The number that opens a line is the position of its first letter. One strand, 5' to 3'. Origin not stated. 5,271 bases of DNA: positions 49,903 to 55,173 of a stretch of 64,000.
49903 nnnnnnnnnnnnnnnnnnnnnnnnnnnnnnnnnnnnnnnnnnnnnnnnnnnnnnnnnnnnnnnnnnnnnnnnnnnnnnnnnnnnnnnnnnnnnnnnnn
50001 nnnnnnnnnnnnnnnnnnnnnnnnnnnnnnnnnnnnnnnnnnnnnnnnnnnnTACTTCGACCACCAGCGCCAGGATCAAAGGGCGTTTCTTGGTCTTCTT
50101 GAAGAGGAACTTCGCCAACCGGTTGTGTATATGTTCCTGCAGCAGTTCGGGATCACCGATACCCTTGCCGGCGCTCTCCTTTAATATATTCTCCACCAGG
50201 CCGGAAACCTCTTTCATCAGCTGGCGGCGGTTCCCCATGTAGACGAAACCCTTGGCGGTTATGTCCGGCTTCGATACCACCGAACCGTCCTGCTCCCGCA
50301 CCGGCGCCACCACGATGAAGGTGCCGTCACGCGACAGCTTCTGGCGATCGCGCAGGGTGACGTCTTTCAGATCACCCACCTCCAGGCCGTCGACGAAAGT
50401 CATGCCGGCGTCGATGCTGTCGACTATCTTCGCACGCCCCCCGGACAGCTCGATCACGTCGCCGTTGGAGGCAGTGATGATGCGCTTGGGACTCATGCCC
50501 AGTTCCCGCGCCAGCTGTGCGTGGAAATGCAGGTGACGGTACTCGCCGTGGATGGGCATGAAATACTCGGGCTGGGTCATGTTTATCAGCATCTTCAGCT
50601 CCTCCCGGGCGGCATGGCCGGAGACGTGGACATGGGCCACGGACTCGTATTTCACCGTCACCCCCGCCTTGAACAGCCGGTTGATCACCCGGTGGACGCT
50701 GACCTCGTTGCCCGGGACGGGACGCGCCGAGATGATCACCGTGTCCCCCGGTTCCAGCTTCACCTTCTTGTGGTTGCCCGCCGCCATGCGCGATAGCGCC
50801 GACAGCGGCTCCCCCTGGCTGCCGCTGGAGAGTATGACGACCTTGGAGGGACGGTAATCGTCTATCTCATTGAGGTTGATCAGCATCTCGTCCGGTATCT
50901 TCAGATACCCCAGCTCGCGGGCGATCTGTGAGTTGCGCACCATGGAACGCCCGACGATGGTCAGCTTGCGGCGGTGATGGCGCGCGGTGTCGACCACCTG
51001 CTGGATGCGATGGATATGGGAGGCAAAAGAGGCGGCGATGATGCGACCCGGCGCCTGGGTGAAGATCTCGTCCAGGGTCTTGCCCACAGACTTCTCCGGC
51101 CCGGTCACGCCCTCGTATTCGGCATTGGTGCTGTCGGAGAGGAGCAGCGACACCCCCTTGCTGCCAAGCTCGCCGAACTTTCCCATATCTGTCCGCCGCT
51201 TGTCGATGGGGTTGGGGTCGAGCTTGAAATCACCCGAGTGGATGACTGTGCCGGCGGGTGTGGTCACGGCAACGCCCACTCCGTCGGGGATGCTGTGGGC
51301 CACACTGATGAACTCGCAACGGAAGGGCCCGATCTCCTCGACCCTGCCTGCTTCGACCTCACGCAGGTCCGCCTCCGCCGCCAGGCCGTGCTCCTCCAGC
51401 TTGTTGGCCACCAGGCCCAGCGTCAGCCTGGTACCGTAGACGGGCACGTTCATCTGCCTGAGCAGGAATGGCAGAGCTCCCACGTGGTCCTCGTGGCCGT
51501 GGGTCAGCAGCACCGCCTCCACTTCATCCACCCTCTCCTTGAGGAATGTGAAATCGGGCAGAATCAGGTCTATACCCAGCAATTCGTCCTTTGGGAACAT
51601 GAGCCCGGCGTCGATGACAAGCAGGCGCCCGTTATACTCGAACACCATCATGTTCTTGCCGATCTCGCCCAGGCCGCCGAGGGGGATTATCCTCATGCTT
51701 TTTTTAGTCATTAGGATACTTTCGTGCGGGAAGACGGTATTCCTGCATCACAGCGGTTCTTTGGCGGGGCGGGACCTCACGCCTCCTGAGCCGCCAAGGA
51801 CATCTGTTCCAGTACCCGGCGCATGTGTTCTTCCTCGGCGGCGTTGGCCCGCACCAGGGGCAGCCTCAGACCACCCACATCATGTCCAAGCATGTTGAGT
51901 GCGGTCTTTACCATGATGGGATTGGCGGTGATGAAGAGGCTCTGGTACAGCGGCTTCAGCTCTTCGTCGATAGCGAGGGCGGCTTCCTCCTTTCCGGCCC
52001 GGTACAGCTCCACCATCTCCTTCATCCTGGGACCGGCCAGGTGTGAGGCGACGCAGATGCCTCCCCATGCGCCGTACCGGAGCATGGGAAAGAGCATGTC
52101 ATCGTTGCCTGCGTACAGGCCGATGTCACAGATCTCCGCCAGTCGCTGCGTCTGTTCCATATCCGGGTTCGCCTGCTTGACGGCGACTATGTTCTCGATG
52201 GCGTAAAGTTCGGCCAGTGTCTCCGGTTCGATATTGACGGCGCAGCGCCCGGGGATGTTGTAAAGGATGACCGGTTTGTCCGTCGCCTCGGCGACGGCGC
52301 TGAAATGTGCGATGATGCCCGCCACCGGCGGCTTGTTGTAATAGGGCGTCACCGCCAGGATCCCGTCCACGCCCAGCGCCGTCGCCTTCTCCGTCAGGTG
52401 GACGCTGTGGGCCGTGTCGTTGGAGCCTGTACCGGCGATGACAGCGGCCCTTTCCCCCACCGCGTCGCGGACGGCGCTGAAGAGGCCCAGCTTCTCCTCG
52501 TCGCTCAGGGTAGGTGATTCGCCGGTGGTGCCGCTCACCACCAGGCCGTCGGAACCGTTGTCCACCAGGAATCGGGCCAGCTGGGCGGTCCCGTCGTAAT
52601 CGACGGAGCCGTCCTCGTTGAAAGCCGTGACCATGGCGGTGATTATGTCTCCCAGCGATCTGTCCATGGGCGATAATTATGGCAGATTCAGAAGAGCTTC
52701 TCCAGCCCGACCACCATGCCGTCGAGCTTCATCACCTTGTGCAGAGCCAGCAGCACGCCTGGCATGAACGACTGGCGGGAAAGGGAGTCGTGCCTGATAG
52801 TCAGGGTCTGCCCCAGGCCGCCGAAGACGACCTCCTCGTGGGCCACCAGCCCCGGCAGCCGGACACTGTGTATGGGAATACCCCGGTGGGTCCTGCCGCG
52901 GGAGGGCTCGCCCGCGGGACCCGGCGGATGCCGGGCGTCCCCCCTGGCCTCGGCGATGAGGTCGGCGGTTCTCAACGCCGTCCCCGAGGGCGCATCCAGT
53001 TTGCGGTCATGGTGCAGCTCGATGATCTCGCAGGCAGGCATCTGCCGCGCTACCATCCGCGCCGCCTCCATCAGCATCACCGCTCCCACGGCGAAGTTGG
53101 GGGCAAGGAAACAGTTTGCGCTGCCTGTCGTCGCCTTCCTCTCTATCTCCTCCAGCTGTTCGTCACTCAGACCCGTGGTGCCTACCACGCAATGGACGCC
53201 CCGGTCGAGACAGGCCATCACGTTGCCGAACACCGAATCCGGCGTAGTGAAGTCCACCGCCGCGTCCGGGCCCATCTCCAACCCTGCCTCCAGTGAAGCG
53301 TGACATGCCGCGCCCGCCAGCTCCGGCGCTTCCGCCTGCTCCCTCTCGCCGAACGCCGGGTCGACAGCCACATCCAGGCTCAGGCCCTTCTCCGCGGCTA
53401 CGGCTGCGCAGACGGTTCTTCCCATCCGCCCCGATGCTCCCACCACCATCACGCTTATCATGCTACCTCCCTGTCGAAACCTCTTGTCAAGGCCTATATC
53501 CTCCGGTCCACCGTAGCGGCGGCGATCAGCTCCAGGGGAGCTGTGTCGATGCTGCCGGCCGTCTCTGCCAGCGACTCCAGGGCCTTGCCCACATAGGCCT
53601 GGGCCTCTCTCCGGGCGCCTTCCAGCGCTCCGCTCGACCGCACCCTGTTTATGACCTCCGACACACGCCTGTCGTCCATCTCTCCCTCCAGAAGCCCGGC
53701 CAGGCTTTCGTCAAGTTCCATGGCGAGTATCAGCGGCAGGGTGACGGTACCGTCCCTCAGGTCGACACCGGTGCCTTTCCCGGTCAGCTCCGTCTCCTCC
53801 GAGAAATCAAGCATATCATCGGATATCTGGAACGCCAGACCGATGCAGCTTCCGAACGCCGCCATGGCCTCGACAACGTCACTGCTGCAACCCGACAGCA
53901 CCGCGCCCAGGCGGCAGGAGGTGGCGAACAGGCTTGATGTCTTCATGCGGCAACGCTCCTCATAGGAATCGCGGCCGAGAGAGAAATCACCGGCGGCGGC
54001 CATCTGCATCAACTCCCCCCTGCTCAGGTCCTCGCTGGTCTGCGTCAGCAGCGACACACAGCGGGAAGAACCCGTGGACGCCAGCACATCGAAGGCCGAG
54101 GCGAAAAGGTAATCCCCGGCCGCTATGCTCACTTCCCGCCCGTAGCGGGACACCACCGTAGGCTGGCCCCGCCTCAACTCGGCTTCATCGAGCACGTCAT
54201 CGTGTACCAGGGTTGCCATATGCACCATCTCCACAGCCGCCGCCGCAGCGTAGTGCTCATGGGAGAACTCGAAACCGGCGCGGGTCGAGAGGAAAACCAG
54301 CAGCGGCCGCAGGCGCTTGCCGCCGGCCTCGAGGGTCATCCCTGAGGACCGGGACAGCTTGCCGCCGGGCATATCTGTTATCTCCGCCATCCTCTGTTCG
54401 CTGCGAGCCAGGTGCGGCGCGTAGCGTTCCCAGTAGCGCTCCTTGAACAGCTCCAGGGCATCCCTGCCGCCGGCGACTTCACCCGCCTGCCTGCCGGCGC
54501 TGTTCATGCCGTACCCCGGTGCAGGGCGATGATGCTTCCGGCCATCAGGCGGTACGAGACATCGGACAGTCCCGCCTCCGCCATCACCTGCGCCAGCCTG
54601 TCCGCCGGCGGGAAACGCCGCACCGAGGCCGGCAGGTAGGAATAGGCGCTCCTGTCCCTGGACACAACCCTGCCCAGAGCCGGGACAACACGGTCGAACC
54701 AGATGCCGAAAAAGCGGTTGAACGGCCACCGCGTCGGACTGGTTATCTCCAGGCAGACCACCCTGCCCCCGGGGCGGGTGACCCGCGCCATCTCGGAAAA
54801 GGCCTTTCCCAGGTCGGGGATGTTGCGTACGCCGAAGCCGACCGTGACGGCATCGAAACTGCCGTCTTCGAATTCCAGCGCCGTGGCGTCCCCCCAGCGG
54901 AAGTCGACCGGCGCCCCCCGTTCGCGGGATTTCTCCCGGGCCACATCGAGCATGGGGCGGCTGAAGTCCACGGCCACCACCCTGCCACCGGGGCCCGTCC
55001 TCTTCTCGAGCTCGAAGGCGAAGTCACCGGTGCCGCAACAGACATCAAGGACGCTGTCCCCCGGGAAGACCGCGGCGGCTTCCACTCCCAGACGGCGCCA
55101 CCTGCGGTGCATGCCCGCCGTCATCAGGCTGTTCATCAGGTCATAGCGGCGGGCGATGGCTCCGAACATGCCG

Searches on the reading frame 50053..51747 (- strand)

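Call 28: search_protein_families(library=pfam, proteins=[window:50053-51747:-])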
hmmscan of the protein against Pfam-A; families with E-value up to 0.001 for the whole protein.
window:50053-51747:- (565 aa): 7 families
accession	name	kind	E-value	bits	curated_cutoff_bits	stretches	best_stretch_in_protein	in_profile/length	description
PF22505.1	RNase_J_b_CASP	-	7.4e-51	171.6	27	1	234-358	2-126/126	Ribonuclease J, beta-CASP domain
PF17770.6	RNase_J_C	-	1.8e-25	90.3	23.8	1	465-565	2-102/102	Ribonuclease J C-terminal domain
PF07521.17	RMMBL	-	1.6e-15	57.3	21.6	1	363-417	2-57/63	Zn-dependent metallo-hydrolase RNA specificity domain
PF00753.33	Lactamase_B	-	1.7e-14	54.7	22.7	1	30-181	5-157/196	Metallo-beta-lactamase superfamily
PF12706.13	Lactamase_B_2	-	3.1e-11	43.7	27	1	67-181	23-150/200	Beta-lactamase superfamily domain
PF04760.21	IF2_N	-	0.00058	20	25.3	0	411-425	8-22/53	Translation initiation factor IF-2, N-terminal region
PF16661.11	Lactamase_B_6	-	0.00091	19.1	27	0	66-107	26-73/193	Metallo-beta-lactamase superfamily domain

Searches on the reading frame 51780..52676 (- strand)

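Call 28: search_protein_families(library=pfam, proteins=[window:51780-52676:-])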
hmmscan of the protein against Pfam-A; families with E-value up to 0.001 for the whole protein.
window:51780-52676:- (299 aa): 1 family
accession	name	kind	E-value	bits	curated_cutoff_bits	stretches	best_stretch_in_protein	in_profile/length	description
PF00701.28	DHDPS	-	6.2e-92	307.8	22.1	1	9-291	3-288/289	Dihydrodipicolinate synthetase family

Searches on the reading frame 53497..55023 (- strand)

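Call 28: search_protein_families(library=pfam, proteins=[window:53497-55023:-])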
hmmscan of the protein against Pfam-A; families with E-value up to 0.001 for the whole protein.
window:53497-55023:- (509 aa): 1 family
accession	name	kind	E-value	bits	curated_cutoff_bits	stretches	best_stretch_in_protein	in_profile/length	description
PF00348.22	polyprenyl_synt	-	6.3e-66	222.6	27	1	225-440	6-225/251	Polyprenyl synthetase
